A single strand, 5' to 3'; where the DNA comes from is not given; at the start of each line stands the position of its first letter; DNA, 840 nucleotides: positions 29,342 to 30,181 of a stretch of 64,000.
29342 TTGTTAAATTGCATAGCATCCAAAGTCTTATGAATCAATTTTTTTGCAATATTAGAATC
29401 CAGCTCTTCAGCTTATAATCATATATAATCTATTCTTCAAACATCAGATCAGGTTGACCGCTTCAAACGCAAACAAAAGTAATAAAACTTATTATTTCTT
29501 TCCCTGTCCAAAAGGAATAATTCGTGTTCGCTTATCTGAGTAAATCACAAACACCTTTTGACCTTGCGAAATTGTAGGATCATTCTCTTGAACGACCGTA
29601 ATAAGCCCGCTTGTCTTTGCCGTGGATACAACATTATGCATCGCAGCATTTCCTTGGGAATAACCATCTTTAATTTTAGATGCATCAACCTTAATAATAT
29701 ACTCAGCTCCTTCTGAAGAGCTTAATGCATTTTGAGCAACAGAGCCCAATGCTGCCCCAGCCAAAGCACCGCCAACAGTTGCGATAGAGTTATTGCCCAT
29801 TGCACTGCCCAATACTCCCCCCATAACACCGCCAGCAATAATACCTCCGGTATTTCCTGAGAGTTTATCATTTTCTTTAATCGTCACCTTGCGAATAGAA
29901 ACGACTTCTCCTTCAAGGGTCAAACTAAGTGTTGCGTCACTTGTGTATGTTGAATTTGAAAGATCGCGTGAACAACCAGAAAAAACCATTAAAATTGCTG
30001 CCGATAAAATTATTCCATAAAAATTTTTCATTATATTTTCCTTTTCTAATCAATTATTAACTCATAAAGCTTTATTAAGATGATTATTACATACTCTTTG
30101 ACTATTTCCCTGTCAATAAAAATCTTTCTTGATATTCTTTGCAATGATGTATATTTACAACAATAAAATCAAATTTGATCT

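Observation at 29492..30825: Islet of three envelope/secreted candidate host-interaction genes (27.5-30.8 kb): J-domain protein, glycine-zipper lipoprotein, signal-peptide ankyrin protein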

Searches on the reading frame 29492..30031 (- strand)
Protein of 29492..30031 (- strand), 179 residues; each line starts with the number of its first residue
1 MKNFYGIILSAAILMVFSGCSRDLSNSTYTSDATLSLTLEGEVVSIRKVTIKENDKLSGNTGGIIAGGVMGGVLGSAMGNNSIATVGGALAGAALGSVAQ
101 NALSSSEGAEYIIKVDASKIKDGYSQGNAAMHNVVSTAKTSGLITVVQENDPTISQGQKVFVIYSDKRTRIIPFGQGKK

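Call 3: search_protein_families(library=pfam, proteins=[window:29492-30031:-], max_evalue=1)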
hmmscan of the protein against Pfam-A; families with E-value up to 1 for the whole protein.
window:29492-30031:- (179 aa): 4 families
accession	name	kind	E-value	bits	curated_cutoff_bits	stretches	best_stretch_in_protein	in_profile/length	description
PF05818.17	TraT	-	2.8e-05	24.4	31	1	37-171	63-184/214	Enterobacterial TraT complement resistance protein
PF05433.20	Rick_17kDa_Anti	-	0.00023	21.4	24.2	1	63-97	2-40/43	Glycine zipper 2TM domain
PF13488.11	Gly-zipper_Omp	-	0.016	15.6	25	1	63-102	2-41/46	Glycine zipper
PF04391.17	DUF533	-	0.032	14.2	29.6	1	61-142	3-85/178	Protein of unknown function (DUF533)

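Call 4: search_protein_families(library=ncbifam, proteins=[window:29492-30031:-], max_evalue=1)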
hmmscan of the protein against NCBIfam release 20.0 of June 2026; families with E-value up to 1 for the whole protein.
window:29492-30031:- (179 aa): 5 families
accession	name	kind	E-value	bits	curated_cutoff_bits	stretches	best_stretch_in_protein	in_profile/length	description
NF008437.0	PRK11280.1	equivalog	2.3e-07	30.8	99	1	43-106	57-119/179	hypothetical protein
TIGR03451.1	mycoS_dep_FDH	equivalog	0.013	14.3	512.9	1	52-146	144-236/358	S-(hydroxymethyl)mycothiol dehydrogenase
NF052322.1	FimD_tip_adhes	equivalog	0.013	14.2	170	1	2-58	2-61/664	fimbrial tip adhesin FimD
NF041250.1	VI_TagQ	equivalog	0.12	11.6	300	1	60-99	61-107/301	type VI secretion system-associated lipoprotein TagQ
NF053611.1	YiaD_Gzip_OmpA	equivalog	0.17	11.6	175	2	10-80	3-73/206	YiaD family glycine zipper/OmpA-like lipoprotein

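Call 5: find_encoding_contigs(protein=window:29492-30031:-, flank=10000, max_places=10)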
Protein window:29492-30031:- (179 aa): 3 contigs read that carry it; 1 place shown.
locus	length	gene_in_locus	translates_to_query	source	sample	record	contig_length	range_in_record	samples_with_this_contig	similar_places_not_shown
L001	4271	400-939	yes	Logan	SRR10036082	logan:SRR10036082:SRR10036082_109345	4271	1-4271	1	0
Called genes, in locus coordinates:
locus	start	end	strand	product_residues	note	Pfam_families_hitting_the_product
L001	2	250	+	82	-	?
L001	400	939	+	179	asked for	-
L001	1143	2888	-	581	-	-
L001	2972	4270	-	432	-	?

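Call 7: find_homologous_proteins(query=window:29492-30031:-, max_evalue=0.001)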
Query window:29492-30031:- (179 aa): 86 proteins with E <= 0.001 among 708 candidates.
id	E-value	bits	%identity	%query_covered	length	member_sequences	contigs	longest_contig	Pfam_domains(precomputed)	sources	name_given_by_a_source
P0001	1.4e-104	365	100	100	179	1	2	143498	-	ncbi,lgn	-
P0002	6.5e-82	291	81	100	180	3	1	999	-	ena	-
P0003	2.0e-58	215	57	97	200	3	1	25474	-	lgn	-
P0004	1.0e-56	209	64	87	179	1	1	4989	PF05433.21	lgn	-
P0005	1.2e-55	206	59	96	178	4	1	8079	-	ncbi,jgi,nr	ncbi:MAG: hypothetical protein LN573_05520 [Rickettsia endosymbiont of Oxypoda opaca]|jgi:outer memb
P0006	5.8e-55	203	59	96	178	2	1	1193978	-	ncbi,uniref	ncbi:outer membrane lipoprotein [Rickettsia endosymbiont of Orchestes rusci]|uniref:outer membrane l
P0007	8.7e-55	203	63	88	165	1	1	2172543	-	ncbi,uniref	ncbi:hypothetical protein [Rickettsia endosymbiont of Polydrusus tereticollis]|uniref:outer membrane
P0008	1.2e-54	202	60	97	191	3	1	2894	-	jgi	jgi:outer membrane lipoprotein SlyB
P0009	2.9e-54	201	58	97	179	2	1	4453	-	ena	-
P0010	3.3e-54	201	56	95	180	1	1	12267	PF13441.13,PF05433.21,PF13488.12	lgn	-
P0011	3.3e-54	201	58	93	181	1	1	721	PF05433.21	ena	-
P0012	9.7e-54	199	60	92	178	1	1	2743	PF05433.21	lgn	-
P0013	1.0e-53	199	59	96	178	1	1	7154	PF05433.21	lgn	-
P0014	3.5e-53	198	57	96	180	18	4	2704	-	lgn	-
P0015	4.5e-53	197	61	93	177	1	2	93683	-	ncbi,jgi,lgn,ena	jgi:outer membrane lipoprotein SlyB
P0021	6.3e-52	194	51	96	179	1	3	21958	PF05433.21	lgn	-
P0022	6.8e-52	193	57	87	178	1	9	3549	PF05433.21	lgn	-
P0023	8.8e-52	193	54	97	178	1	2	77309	PF05433.21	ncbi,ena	-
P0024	9.4e-52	193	54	97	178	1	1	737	PF05433.21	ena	-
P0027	3.6e-51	191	53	97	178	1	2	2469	PF05433.21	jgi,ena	jgi:outer membrane lipoprotein SlyB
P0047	3.4e-47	178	49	97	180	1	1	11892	PF05433.21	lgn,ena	-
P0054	1.2e-46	176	56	89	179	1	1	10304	PF05433.21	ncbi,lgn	-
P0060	1.5e-45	173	55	91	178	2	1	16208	PF05433.21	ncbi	-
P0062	1.9e-44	169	47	96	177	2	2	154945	-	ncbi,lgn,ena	-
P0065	2.4e-43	166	51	97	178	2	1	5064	PF13441.13,PF05433.21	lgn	-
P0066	2.9e-43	165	48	94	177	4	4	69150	-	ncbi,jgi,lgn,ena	jgi:outer membrane lipoprotein SlyB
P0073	1.0e-33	134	47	95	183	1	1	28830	PF05433.21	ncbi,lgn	-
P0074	3.5e-29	120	42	93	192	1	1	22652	PF05433.21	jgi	jgi:outer membrane lipoprotein SlyB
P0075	7.5e-27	112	42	96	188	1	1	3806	PF05433.21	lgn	-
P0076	9.3e-25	105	39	86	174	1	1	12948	PF05433.21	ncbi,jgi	ncbi:MAG: hypothetical protein DGJ47_000844 [Rickettsiaceae bacterium]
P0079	6.5e-21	93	41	72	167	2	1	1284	PF05433.21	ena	-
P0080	6.0e-15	73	34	87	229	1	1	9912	PF05433.21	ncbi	-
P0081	3.2e-10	58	36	61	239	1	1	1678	PF05433.21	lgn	-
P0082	6.0e-9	54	34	88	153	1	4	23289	PF05433.21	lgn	-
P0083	1.3e-8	53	-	-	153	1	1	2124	PF05433.21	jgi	jgi:outer membrane lipoprotein SlyB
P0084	3.0e-8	52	-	-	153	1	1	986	PF05433.21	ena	-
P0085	4.7e-8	51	-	-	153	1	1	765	PF05433.21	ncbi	-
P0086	7.9e-5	41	27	92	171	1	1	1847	PF05433.21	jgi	-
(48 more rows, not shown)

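Call 9: list_cluster_members(proteins=[P0001, P0003, P0015, P0023, P0062, P0066, P0073, P0080])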
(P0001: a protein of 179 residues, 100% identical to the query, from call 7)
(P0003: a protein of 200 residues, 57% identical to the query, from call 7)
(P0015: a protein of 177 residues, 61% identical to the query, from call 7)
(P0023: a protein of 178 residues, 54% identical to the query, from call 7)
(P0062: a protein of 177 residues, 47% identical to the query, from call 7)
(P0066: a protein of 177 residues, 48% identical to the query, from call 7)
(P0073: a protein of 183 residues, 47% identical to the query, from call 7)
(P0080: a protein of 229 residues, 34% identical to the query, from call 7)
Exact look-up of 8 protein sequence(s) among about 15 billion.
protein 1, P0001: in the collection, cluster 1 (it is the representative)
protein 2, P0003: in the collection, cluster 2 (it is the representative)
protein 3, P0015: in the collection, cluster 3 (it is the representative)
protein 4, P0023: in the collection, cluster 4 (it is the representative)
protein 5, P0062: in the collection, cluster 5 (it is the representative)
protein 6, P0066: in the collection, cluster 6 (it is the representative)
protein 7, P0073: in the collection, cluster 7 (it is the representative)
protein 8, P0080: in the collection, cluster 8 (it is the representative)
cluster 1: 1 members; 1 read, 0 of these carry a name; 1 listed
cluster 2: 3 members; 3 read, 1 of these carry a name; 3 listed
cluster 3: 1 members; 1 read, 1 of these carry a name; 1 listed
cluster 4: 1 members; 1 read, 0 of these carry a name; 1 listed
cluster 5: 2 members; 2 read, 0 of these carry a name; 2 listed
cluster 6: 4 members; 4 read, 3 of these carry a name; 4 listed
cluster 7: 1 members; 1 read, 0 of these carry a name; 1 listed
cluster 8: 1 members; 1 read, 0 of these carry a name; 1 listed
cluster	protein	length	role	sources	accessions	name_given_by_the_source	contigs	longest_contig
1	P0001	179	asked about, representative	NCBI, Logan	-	-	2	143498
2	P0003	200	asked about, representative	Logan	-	-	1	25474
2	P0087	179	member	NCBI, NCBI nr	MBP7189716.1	MAG: glycine zipper 2TM domain-containing protein [Rickettsiaceae bacterium] | glycine zipper 2TM domain-containing protein [Rickettsiaceae bacterium]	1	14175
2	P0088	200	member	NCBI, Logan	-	-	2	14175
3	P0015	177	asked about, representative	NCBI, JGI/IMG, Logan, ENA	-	outer membrane lipoprotein SlyB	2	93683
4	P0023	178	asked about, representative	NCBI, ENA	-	-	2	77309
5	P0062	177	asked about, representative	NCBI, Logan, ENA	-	-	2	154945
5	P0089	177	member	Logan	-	-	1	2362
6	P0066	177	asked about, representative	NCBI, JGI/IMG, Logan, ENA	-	outer membrane lipoprotein SlyB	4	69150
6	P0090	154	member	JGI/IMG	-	outer membrane lipoprotein SlyB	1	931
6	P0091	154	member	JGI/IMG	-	outer membrane lipoprotein SlyB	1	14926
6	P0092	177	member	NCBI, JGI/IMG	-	-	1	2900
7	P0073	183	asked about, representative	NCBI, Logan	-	-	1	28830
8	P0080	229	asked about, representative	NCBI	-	-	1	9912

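Call 12: find_related_loci(query=A2, collection=genome_contigs, flank=8000)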
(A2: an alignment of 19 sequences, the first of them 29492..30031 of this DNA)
Query A2 (179 aa) in genome_contigs; peptide patterns used: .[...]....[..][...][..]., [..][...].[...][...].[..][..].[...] (x = any residue, [..] = any of these).
58 stretches matched a pattern; 23 encode a relative of the query (tblastn E <= 1e-3); 23 distinct loci.
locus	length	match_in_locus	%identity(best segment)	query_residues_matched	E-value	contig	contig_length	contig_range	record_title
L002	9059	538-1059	52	4-173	1e-56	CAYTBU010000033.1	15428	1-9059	MAG TPA_asm: uncultured Rickettsiaceae bacterium isolate SRP286056_co3_94 genome assembly, contig: NODE_3970_length_1542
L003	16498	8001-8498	62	7-173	7e-54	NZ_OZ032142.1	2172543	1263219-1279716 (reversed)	Rickettsia endosymbiont of Polydrusus tereticollis isolate 54719 chromosome 1, complete sequence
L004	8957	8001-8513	50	7-173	2e-52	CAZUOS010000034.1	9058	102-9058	MAG TPA_asm: uncultured Azospirillum sp. isolate SRP135725_co3_511 genome assembly, contig: NODE_9581_length_9058_cov_8.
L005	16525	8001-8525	59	2-173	7e-52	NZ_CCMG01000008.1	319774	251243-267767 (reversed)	Rickettsia tamurae strain AT-1, whole genome shotgun sequence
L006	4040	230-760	59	1-173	2e-51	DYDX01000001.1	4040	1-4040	MAG TPA_asm: Rickettsia endosymbiont of Pyrocoelia pectoralis isolate Ppec13 c_000000000001, whole genome shotgun sequen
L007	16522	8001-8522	53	1-172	3e-51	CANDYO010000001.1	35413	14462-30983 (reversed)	MAG: Rickettsiales bacterium isolate NGIII-112018-120 genome assembly, contig: NGIII-112018-C1559, whole genome shotgun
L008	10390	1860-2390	60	1-173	2e-50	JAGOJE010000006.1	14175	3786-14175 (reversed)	MAG: Rickettsiaceae bacterium isolate Gw_Eff_bin_100 Gw_Eff_9989_length_14175_cov_5.747366, whole genome shotgun sequenc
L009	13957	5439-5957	49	1-172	9e-50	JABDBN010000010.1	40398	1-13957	MAG: Alphaproteobacteria bacterium isolate BWOrgHeat_Nextera64_MAG2 3300020774.a:Ga0206948_1033, whole genome shotgun se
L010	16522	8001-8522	51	2-172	3e-47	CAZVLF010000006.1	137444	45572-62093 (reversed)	MAG TPA_asm: uncultured Rickettsiales bacterium isolate SRP220891_co1_42 genome assembly, contig: NODE_162_length_137444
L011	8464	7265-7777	54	7-173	3e-47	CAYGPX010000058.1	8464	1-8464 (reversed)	MAG TPA_asm: uncultured Rickettsiales bacterium isolate ERP117304_co1_228 genome assembly, contig: NODE_7439_length_8464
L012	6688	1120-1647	49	1-173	3e-46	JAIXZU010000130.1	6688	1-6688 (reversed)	MAG: Alphaproteobacteria bacterium isolate D8_MAG_00060 pond_D8_MAG_00060_000000000014, whole genome shotgun sequence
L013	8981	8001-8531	54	1-173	2e-43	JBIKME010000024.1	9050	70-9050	MAG: Rickettsiales bacterium isolate ME2014-08-31_3300042860_group5_bin128 Rohwer_bin1998_scaffold_9562_c1, whole genome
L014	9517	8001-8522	50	4-173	2e-43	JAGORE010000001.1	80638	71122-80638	MAG: Rickettsiales bacterium isolate Gw_Eff_bin_241 Gw_Eff_391_length_80638_cov_5.325334, whole genome shotgun sequence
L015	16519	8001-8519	56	4-173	4e-42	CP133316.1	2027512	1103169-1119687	MAG: Rickettsia endosymbiont of Argas persicus isolate Zhangye chromosome, complete genome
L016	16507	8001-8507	53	7-173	2e-41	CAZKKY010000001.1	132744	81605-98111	MAG TPA_asm: uncultured Rickettsiaceae bacterium isolate SRP285395_co1_28 genome assembly, contig: NODE_94_length_132744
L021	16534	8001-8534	50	1-173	2e-33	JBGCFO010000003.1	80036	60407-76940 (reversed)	MAG: Rickettsiaceae bacterium isolate SGMAG-19 contig3, whole genome shotgun sequence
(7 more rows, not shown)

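Call 30: search_solved_structures(query=A1, max_evalue=1, show_alignments=2)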
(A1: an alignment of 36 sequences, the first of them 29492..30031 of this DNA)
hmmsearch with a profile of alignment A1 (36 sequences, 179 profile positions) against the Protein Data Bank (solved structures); distinct sequences matched with E-value up to 1: 9.
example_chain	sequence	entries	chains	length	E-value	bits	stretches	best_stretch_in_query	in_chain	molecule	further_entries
7ojf_A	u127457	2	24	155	1.3e-21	80.2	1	6-122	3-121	Outer membrane lipoprotein slyB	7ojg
6g1p_A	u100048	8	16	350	0.0054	19.6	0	80-125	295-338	ADP-ribosylhydrolase like 2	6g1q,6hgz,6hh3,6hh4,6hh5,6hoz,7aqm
9f5x_e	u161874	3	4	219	0.015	18.1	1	34-102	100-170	Mitochondrial NADH:ubiquinone oxidoreductase 23 kDa subunit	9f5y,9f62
5guf_A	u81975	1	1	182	0.2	14.5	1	63-112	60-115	CDP-archaeol synthase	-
6d3a_C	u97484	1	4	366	0.31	13.9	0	80-100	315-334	Poly(ADP-ribose) glycohydrolase ARH3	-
7l9h_C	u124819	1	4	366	0.35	13.7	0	68-105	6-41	ADP-ribose glycohydrolase ARH3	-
6d36_C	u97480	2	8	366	0.37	13.6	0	67-105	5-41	Poly(ADP-ribose) glycohydrolase ARH3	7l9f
6thk_A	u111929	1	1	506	0.49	13.2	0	66-110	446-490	Pyocin S5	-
7l9i_C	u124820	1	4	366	0.51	13.1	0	67-105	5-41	ADP-ribose glycohydrolase ARH3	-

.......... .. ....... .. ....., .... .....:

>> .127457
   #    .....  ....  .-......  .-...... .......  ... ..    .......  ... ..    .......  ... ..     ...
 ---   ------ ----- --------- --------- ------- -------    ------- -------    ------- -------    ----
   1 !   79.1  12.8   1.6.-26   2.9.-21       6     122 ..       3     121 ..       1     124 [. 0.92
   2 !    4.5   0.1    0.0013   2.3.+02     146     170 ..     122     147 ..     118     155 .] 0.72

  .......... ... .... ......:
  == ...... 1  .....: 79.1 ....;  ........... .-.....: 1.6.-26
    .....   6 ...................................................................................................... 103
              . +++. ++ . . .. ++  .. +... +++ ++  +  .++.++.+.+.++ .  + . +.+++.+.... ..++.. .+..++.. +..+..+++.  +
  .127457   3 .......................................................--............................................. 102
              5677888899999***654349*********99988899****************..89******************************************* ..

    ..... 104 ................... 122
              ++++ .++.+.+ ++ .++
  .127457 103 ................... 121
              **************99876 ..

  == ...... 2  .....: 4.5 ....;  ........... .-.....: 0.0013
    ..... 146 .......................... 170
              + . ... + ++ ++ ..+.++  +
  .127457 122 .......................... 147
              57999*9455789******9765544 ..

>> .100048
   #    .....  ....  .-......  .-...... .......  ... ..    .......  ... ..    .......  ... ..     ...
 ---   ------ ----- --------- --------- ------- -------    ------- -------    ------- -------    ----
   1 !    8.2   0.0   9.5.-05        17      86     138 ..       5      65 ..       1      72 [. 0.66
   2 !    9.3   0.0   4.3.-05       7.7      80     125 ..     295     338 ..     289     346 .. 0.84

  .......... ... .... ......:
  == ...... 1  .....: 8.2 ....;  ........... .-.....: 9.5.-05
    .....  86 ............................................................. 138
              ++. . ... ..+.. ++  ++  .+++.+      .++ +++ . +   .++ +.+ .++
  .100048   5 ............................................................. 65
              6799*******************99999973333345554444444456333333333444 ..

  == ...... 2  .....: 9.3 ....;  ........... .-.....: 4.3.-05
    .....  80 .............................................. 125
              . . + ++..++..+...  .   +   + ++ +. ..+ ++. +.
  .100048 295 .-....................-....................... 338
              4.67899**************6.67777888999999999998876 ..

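Call 42: search_protein_families(library=pfam, proteins=[L003:8532-9278:+, L007:8598-9383:+, L009:5979-6740:+], max_evalue=1)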
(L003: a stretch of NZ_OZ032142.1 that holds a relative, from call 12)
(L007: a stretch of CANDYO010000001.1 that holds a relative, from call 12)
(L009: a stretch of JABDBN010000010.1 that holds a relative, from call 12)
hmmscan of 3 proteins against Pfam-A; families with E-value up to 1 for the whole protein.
L003:8532-9278:+ (248 aa): 4 families
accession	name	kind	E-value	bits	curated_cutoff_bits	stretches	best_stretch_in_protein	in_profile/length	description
PF10778.14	DehI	-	0.057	13.9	28.9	1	119-176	15-72/148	Halocarboxylic acid dehydrogenase DehI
PF05643.16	GNA1162-like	-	0.069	13.1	25.9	0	193-214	109-130/185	Putative lipoprotein GNA1162-like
PF05324.18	Sperm_Ag_HE2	-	0.13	13.1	20.1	1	5-29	4-28/70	Sperm antigen HE2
PF13590.11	DUF4136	-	0.14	13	32.8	1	168-210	82-124/152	Domain of unknown function (DUF4136)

L007:8598-9383:+ (261 aa): 2 families
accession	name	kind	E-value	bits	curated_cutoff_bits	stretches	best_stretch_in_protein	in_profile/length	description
PF07228.17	SpoIIE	-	0.0082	16.5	25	1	165-222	35-92/192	Stage II sporulation protein E (SpoIIE)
PF13590.11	DUF4136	-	0.01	16.8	32.8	1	179-240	92-148/152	Domain of unknown function (DUF4136)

L009:5979-6740:+ (253 aa): 0 families

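Call 43: predict_structure(alignment_id=A1)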
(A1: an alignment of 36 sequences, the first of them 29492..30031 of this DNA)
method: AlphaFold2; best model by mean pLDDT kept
length: 179 residues; sequences in the alignment: 36
mean_pLDDT: 66.3   pTM: 0.51
mean pLDDT of the five models: 66.3, 65.8, 62.2, 61.9, 61.7
residues with pLDDT >= 90: 19; 70-90: 70; 50-70: 38; < 50: 52
segments of 3 or more residues with pLDDT < 50: 21-33, 55-89
pLDDT, mean of each block of 10 residues (from residue 1): 72 70 44 67 89 49 36 42 46 52 68 87 69 82 85 85 81 70
secondary structure, 60 per line:
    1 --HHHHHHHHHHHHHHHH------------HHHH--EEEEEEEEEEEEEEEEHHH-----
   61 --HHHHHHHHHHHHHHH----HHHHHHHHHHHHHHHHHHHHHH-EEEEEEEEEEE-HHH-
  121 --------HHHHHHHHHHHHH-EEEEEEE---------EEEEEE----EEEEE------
elements in order: H3-18 H31-34 E37-52 H63-77 H82-103 E105-115 H129-141 E143-149 E159-164 E169-173
